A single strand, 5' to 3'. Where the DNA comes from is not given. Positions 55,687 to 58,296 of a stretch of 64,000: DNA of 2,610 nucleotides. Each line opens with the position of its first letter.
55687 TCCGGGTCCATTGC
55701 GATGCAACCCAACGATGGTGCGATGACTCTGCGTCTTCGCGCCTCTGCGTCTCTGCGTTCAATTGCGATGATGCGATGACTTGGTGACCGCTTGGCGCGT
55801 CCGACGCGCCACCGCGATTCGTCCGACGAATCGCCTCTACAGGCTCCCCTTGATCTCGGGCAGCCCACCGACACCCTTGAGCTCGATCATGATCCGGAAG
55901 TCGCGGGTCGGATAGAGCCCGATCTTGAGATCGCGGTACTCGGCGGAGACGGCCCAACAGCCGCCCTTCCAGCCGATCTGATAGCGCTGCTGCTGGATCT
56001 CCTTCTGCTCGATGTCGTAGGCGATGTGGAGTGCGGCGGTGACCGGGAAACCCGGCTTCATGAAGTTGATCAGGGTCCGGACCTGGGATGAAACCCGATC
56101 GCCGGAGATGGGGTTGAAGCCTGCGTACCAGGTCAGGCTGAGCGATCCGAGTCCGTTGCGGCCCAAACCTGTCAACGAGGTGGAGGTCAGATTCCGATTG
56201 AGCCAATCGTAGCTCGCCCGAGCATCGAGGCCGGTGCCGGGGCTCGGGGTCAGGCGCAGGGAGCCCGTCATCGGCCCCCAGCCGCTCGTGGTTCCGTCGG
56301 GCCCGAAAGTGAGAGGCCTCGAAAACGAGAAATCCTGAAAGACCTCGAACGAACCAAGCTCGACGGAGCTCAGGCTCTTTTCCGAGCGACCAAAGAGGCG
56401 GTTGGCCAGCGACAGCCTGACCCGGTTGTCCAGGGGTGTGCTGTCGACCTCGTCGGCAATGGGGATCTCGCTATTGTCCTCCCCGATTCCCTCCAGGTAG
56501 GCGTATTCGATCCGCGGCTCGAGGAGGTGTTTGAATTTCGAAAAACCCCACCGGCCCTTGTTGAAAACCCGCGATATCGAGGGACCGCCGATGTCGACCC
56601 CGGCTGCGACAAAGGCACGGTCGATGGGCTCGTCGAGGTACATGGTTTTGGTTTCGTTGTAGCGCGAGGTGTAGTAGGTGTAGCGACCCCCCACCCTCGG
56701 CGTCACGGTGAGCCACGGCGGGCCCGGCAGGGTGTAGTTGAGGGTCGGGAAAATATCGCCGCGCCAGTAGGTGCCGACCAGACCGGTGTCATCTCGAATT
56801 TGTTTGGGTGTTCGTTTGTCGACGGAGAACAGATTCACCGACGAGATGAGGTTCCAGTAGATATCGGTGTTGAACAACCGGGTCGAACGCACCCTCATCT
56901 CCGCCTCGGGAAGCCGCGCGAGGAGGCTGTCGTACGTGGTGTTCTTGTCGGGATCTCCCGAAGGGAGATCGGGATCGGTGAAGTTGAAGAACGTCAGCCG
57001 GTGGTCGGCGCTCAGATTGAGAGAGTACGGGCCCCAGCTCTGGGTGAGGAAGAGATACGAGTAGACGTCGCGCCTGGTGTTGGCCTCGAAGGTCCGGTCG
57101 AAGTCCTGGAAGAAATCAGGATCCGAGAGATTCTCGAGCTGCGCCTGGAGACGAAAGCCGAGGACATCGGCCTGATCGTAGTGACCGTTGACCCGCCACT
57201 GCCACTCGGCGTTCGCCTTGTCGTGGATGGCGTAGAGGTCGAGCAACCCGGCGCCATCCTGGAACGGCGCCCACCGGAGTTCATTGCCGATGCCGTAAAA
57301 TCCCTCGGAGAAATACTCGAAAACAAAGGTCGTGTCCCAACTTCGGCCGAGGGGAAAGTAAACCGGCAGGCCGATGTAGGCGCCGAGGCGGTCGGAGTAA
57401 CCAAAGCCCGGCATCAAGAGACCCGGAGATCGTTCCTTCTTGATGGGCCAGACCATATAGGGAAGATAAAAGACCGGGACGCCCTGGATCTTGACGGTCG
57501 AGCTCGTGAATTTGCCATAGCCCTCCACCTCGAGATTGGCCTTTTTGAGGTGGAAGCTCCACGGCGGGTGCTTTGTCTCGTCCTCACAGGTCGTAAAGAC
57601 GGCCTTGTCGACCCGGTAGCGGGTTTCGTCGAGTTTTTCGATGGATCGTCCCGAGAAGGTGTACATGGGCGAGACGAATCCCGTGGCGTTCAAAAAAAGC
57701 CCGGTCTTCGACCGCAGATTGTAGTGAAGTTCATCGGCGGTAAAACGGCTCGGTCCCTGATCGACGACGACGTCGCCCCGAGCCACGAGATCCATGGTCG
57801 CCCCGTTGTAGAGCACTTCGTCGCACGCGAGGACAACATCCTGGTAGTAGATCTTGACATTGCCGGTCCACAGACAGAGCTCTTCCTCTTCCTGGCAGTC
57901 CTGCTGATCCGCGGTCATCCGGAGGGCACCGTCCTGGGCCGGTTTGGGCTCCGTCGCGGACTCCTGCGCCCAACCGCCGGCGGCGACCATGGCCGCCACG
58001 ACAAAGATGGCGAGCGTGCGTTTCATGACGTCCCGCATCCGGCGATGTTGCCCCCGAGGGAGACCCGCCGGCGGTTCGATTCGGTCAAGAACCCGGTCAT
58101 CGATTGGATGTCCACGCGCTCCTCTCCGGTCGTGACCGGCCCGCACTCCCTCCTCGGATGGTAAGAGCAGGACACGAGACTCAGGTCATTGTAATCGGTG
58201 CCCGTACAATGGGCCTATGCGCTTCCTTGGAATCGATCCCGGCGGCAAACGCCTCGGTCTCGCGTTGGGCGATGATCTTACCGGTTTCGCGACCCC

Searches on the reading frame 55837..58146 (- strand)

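Call 28: search_protein_families(library=pfam, proteins=[window:55837-58146:-], max_evalue=0.001)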
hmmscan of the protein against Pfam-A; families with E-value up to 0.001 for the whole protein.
window:55837-58146:- (769 aa): 2 families
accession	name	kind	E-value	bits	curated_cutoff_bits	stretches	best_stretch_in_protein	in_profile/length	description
PF04453.20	LptD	-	5.5e-17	62.6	22.4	1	330-657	17-335/384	LPS transport system D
PF19838.5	LptD_2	-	2.9e-08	33.3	22.5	1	217-310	7-104/464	LptD protein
